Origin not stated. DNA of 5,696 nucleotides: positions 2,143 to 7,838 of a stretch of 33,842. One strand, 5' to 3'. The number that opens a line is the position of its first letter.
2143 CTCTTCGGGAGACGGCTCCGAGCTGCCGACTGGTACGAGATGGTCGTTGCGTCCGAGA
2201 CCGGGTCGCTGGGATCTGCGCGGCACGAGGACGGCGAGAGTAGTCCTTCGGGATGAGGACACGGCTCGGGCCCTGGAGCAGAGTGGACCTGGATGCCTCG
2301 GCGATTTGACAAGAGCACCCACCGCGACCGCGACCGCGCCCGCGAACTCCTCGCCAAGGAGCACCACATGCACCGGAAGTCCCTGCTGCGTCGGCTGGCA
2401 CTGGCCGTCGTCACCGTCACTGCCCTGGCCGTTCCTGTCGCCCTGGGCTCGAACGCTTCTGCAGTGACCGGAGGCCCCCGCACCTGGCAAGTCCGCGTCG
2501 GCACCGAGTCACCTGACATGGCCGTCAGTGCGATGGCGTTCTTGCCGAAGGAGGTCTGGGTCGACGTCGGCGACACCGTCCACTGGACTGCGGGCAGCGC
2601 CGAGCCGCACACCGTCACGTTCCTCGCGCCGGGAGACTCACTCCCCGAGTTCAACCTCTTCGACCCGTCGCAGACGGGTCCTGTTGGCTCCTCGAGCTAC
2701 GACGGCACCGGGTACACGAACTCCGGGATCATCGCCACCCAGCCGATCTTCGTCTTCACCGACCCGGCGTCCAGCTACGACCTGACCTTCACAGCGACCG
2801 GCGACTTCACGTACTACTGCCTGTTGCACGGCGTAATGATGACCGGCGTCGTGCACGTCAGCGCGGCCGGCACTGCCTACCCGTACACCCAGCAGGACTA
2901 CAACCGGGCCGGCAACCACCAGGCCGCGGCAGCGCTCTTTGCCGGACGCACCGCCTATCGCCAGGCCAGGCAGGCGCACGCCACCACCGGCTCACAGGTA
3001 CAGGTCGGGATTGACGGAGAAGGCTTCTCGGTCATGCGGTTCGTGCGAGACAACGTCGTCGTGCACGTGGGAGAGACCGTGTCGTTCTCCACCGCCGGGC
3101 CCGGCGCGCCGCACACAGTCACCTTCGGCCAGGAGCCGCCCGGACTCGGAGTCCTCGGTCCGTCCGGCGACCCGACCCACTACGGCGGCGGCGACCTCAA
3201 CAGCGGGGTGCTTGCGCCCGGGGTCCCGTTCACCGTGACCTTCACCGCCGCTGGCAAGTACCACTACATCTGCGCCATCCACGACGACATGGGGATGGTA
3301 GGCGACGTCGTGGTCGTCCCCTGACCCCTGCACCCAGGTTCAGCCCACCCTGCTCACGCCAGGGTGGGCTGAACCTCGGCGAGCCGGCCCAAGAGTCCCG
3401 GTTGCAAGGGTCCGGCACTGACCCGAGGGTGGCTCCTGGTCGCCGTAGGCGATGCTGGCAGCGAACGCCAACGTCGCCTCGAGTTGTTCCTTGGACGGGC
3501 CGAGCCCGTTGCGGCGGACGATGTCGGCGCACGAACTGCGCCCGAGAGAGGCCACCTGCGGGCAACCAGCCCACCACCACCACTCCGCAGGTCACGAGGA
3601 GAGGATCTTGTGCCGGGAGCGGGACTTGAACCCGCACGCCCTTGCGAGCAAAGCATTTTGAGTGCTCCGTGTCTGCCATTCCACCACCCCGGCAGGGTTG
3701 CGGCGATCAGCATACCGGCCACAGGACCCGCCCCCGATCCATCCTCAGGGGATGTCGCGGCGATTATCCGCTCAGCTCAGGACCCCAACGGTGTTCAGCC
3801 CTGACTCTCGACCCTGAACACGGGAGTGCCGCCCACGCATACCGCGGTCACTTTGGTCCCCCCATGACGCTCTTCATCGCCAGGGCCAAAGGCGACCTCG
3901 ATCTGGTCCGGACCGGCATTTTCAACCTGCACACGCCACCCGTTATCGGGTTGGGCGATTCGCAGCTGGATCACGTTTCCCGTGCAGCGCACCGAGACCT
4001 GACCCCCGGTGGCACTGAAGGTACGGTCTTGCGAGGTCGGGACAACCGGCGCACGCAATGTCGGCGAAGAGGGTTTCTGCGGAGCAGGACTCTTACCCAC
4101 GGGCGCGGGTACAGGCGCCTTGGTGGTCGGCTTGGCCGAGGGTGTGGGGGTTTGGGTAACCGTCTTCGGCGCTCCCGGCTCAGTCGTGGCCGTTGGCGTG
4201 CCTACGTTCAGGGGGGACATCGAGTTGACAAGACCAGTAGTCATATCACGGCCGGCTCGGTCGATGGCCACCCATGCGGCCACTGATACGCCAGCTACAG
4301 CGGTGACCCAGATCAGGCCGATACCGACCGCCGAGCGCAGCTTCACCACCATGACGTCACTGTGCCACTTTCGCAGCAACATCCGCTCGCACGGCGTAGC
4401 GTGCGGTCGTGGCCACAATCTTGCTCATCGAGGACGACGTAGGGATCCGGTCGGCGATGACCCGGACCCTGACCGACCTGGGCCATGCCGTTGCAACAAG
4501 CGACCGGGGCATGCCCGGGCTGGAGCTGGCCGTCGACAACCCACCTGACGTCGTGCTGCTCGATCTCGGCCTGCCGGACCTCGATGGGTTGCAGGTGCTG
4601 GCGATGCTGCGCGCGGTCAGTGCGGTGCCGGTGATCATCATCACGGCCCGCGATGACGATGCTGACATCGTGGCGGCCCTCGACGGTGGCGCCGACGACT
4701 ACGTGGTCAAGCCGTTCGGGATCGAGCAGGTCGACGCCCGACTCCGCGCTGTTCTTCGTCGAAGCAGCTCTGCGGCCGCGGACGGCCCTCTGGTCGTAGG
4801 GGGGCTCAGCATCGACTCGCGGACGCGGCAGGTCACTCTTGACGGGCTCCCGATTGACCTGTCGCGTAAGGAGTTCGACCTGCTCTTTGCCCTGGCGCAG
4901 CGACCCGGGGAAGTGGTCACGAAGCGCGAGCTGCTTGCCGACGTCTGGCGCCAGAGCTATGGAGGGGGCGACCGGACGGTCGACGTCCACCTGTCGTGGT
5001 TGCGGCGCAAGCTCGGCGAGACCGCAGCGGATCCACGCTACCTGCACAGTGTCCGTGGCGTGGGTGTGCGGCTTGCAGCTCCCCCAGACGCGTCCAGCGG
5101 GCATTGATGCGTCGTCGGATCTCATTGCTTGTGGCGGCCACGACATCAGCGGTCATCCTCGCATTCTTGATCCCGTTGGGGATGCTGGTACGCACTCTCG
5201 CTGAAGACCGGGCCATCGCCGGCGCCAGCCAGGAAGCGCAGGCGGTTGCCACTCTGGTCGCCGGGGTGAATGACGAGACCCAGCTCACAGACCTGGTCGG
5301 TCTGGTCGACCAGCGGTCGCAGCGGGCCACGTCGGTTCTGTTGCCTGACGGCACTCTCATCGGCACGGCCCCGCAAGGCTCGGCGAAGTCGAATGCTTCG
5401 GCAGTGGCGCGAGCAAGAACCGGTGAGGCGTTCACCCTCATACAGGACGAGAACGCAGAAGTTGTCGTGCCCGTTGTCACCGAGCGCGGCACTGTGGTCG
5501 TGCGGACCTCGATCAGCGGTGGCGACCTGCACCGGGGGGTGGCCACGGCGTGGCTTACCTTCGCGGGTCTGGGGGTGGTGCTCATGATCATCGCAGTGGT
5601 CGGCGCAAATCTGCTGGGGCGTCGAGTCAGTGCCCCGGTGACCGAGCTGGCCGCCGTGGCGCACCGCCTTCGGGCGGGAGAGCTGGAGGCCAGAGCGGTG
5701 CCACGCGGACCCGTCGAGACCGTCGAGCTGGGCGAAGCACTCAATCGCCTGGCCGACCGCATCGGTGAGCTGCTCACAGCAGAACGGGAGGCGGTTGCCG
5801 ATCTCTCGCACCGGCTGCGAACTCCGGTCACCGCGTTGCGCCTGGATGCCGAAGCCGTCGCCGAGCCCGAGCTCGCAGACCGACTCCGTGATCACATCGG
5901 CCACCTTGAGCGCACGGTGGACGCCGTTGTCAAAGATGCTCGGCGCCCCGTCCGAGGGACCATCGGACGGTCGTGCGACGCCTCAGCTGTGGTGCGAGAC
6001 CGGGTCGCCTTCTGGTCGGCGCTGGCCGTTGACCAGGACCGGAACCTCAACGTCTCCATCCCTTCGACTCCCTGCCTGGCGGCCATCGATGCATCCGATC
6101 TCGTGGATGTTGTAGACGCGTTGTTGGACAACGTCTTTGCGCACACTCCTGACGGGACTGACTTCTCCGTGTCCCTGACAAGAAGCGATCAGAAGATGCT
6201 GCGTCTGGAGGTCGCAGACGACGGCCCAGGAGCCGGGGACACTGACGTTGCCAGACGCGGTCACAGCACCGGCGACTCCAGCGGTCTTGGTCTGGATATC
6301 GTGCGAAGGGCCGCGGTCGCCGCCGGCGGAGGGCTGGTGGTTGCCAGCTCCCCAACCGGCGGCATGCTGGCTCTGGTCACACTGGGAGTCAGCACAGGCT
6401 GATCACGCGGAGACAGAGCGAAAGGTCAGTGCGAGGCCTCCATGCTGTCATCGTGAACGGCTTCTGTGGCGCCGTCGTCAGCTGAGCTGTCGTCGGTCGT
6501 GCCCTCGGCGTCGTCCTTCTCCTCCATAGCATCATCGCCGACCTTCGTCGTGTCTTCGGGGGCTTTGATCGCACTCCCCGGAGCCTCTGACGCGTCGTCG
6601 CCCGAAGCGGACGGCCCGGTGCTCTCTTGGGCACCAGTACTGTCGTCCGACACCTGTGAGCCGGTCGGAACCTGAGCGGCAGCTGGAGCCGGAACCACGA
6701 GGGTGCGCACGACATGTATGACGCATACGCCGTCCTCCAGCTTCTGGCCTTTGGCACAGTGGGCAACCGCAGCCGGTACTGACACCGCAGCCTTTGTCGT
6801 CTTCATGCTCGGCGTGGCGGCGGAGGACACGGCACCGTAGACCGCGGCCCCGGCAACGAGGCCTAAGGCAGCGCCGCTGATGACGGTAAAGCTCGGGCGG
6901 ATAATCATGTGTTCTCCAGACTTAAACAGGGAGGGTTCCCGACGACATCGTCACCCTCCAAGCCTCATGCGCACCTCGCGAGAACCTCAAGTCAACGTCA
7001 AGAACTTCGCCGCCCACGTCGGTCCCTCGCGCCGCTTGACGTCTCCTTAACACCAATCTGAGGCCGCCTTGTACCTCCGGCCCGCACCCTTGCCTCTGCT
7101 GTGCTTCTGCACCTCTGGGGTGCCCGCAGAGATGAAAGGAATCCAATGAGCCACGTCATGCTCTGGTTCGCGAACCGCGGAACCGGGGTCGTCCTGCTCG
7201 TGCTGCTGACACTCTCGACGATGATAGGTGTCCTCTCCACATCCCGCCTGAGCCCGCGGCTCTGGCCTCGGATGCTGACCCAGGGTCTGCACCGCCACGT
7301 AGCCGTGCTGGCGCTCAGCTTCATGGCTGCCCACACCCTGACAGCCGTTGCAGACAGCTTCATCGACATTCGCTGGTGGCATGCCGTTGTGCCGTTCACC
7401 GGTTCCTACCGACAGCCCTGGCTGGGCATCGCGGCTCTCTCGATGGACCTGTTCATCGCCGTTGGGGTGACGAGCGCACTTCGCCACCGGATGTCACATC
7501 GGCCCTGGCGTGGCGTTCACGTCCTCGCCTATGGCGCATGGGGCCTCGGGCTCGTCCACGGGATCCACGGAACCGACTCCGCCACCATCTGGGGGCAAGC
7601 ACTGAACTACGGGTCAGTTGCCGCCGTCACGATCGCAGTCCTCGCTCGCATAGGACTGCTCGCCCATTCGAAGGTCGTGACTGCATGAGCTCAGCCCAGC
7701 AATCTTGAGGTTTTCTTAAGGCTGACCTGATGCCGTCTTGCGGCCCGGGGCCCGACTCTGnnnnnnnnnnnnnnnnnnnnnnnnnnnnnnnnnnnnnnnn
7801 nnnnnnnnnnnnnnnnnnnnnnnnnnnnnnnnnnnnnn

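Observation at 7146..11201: Candidate split NOX-like transmembrane electron-transfer module: two two-haem membrane subunits, ApbE, a NuoF-like flavoprotein and a ferredoxin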

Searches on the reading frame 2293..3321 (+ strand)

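Call 82: search_protein_families(library=ncbifam, proteins=[window:2293-3321:+], max_evalue=0.00001)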
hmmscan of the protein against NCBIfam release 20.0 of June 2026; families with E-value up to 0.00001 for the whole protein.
window:2293-3321:+ (343 aa): 4 families
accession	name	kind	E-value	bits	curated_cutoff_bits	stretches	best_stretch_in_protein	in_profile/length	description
TIGR02656.1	cyanin_plasto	equivalog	6.1e-21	74.7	87.85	1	246-341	10-98/99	plastocyanin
TIGR02657.1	amicyanin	equivalog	4.7e-13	49.3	110.2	0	248-341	6-82/83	amicyanin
TIGR03102.1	halo_cynanin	subfamily_domain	4e-10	39.8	93.8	0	300-341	71-114/115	halocyanin domain-containing protein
TIGR02375.1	pseudoazurin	equivalog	8.5e-06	25.5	109.85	0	312-341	57-86/116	pseudoazurin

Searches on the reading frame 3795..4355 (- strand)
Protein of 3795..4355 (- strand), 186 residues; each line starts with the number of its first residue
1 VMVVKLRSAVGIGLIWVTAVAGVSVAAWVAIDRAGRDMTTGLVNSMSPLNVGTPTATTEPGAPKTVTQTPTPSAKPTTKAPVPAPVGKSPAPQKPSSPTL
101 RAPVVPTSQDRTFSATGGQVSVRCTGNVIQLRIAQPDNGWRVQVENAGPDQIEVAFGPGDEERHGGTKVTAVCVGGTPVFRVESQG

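Call 82: search_protein_families(library=ncbifam, proteins=[window:3795-4355:-], max_evalue=0.00001)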
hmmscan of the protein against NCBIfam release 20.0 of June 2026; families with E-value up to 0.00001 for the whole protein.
window:3795-4355:- (186 aa): 0 families

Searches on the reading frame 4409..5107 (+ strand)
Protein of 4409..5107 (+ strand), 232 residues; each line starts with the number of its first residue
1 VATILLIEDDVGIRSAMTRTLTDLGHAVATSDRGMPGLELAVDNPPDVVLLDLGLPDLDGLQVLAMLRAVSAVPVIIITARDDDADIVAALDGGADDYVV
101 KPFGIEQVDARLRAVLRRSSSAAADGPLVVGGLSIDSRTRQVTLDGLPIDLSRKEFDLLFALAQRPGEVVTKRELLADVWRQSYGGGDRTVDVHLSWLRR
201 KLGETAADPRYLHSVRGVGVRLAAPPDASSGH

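Call 3: search_protein_families(library=pfam, proteins=[window:4409-5107:+], max_evalue=0.01)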
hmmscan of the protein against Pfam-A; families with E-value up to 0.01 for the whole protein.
window:4409-5107:+ (232 aa): 2 families
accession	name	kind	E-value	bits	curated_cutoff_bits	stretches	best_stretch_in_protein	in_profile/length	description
PF00072.30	Response_reg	-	1.5e-25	89.9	30.2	1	4-112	1-110/111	Response regulator receiver domain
PF00486.34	Trans_reg_C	-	9.7e-24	83.7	26.2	1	148-222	3-77/77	Transcriptional regulatory protein, C terminal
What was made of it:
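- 4409..5107 (+): OmpR-family response regulator. PF00072 plus PF00486 (call 3).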

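Call 82: search_protein_families(library=ncbifam, proteins=[window:4409-5104:+], max_evalue=0.00001)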
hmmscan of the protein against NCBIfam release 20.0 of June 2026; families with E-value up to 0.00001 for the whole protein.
window:4409-5104:+ (232 aa): 88 families (the best 25 are shown)
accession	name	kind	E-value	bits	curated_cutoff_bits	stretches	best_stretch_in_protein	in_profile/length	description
NF041733.1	resp_reg_CseB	equivalog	4.3e-54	183.3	350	1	3-223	2-227/228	two-component system response regulator CseB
NF040689.1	MtrAB_MtrA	equivalog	4.4e-53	179.9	300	1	4-221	1-217/219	MtrAB system response regulator MtrA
NF008296.0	PRK11083.1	equivalog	2.3e-52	177.7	273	1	2-222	4-225/228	two-component system response regulator CreB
NF045944.1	ResRegRpaBCyano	equivalog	1.6e-49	168.3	330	1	5-220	1-225/229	response regulator transcription factor RpaB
TIGR02154.1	PhoB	equivalog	1.7e-49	168.1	296.2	1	2-222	3-225/226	phosphate regulon transcriptional regulator PhoB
NF007820.0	PRK10529.1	equivalog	4.8e-48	163.5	325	1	1-222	1-223/225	two-component system response regulator KdpE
TIGR01387.1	cztR_silR_copR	subfamily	5.5e-47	160.2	279.2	1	4-220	1-216/218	heavy metal response regulator transcription factor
NF008567.0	PRK11517.1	equivalog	9e-46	156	353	1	4-224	3-220/223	response regulator transcription factor HprR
NF040534.1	resp_reg_YycF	equivalog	7.4e-44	149.7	340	1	3-222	2-227/231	response regulator YycF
NF053854.1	RespRegPhoBBctds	equivalog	3.2e-43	147.7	270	1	4-206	1-211/225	two-component system response regulator PhoB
NF007928.2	PRK10643.1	equivalog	4.8e-42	144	330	1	4-222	3-216/216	two-component system response regulator PmrA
NF007982.1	PRK10710.1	equivalog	9.8e-40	136.6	380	1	2-224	8-229/235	envelope stress response regulator BaeR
NF033117.2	vanR_ACDEGLN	exception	2.5e-39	135.2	350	1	4-221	1-224/226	VanR-ABDEGLN family response regulator transcription factor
NF041209.1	resp_regPieR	equivalog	1.6e-38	132.6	450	1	4-221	3-226/231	two component system response regulator PieR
NF045991.1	RespRegCtrARhodob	equivalog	7.4e-38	130.5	350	1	4-222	3-221/224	response regulator transcription factor CtrA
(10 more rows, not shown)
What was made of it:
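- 4409..5107 (+): The closest NCBIfam model is CseB-like, at 183 bits against a cutoff of 350 (call 82).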

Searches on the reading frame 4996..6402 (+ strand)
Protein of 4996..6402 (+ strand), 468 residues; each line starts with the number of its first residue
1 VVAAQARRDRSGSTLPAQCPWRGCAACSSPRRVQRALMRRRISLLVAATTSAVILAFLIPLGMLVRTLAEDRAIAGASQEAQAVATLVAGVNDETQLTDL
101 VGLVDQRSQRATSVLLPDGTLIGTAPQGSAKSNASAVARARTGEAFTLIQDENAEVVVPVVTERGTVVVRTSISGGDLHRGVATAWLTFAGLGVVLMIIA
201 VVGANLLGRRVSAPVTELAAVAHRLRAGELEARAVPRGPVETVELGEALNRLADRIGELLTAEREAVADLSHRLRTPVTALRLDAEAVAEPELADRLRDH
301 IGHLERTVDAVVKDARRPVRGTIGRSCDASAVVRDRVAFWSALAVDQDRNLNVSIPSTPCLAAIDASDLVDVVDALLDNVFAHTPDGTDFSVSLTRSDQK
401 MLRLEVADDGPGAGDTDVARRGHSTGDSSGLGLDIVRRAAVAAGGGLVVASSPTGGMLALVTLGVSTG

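Call 3: search_protein_families(library=pfam, proteins=[window:4996-6402:+], max_evalue=0.01)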
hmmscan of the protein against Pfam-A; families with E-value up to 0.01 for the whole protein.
window:4996-6402:+ (468 aa): 4 families
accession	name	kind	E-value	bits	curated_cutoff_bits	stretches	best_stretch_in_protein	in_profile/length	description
PF02518.31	HATPase_c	-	2.1e-12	47.9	26.4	1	365-462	2-106/111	Histidine kinase-, DNA gyrase B-, and HSP90-like ATPase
PF00672.30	HAMP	-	7.4e-09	36.2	25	1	206-256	1-51/53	HAMP domain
PF00512.31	HisKA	-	3.3e-06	27.5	26.9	1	263-309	2-48/66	His Kinase A (phospho-acceptor) domain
PF13581.12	HATPase_c_2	-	0.0039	17.6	27.4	0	378-439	41-108/127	Histidine kinase-like ATPase domain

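Call 82: search_protein_families(library=ncbifam, proteins=[window:5107-6399:+], max_evalue=0.00001)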
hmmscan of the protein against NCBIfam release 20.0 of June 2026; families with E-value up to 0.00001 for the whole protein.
window:5107-6399:+ (431 aa): 25 families
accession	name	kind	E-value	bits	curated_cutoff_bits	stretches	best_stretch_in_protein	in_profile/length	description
NF012163.2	BaeS_SmeS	equivalog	1.6e-24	86.7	500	1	156-426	170-456/457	sensor histidine kinase efflux regulator BaeS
NF007898.0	PRK10604.1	equivalog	6.5e-22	78.3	478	1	178-421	164-416/433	two-component system sensor histidine kinase RstB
NF007004.0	PRK09467.1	equivalog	2.7e-21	75.9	415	1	157-428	163-436/440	two-component system sensor histidine kinase EnvZ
NF007837.0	PRK10549.1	equivalog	5.6e-21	74.8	603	1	146-428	164-458/466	envelope stress sensor histidine kinase BaeS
TIGR01386.1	cztS_silS_copS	subfamily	2e-18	66.6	292.55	1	2-417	5-447/457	heavy metal sensor histidine kinase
NF033092.0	HK_WalK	equivalog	5.2e-17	61.6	725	0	308-425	465-591/594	cell wall metabolism sensor histidine kinase WalK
NF008025.0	PRK10755.1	equivalog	1.3e-16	60.3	314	1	156-426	73-354/362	two-component system sensor histidine kinase PmrB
NF007664.1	PRK10337.1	equivalog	2.2e-16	59.6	475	1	154-424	163-440/442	quorum sensing histidine kinase QseC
NF008312.0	PRK11100.1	equivalog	8.3e-15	54.6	356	1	153-426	185-472/477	two-component system sensor histidine kinase CreC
NF040691.1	MtrAB_MtrB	equivalog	1.5e-14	54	450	1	151-252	189-297/507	MtrAB system histidine kinase MtrB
NF007007.0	PRK09470.1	equivalog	4e-14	52.4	486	1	158-426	176-457/463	envelope stress sensor histidine kinase CpxA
NF058527.1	HistKinChvGCaul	equivalog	2.4e-13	49.7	740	1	97-413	170-512/535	two-component sensor histidine kinase ChvG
NF007345.0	PRK09835.1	subfamily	7.9e-13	47.8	423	1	158-418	195-471/482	Cu(+)/Ag(+) sensor histidine kinase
TIGR02966.1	phoR_proteo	equivalog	2.1e-11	43.4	334.2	1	219-419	107-326/333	phosphate regulon sensor histidine kinase PhoR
NF046044.1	PnpS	equivalog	6.7e-11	41.8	400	1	226-422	170-385/390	two-component system histidine kinase PnpS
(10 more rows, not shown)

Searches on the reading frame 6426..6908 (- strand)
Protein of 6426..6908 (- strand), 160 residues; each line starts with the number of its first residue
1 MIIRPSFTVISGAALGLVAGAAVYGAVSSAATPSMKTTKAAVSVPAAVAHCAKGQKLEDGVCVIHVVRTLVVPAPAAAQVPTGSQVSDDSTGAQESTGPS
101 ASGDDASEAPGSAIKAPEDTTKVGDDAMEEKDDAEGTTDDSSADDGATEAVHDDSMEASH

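Call 3: search_protein_families(library=pfam, proteins=[window:6426-6908:-], max_evalue=0.01)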
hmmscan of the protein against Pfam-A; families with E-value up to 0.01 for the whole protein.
window:6426-6908:- (160 aa): 0 families

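Call 5: search_protein_families(library=ncbifam, proteins=[window:6426-6908:-], max_evalue=0.01)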
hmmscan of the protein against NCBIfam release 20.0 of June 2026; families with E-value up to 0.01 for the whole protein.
window:6426-6908:- (160 aa): 0 families

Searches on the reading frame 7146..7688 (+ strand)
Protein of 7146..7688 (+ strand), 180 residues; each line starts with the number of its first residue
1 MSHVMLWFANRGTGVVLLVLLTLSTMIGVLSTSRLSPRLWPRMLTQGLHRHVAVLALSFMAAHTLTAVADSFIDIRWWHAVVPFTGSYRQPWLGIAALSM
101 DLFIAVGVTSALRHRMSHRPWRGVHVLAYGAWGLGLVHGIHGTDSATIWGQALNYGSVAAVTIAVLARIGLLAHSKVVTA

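Call 3: search_protein_families(library=pfam, proteins=[window:7146-7688:+], max_evalue=0.01)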
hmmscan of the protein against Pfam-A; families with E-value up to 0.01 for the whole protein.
window:7146-7688:+ (180 aa): 1 family
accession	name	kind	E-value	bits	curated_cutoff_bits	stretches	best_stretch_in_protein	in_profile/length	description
PF01794.25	Ferric_reduct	-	1.7e-05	25.3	28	1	13-134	1-119/121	Ferric reductase like transmembrane component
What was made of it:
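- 7146..7688 (+): FR1: an extra paralogue of the di-haem ferric-reductase-domain membrane protein. It is specific to this lineage and is not part of the conserved cassette. PF01794 at 25.3 bits, below the gathering score (call 3).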

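Call 5: search_protein_families(library=ncbifam, proteins=[window:7146-7688:+], max_evalue=0.01)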
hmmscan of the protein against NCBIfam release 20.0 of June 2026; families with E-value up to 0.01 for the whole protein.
window:7146-7688:+ (180 aa): 0 families

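Call 55: find_encoding_contigs(protein=window:7146-7688:+, flank=3000, max_places=4)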
Protein window:7146-7688:+ (180 aa): no gene with exactly this product is on record in the collection.
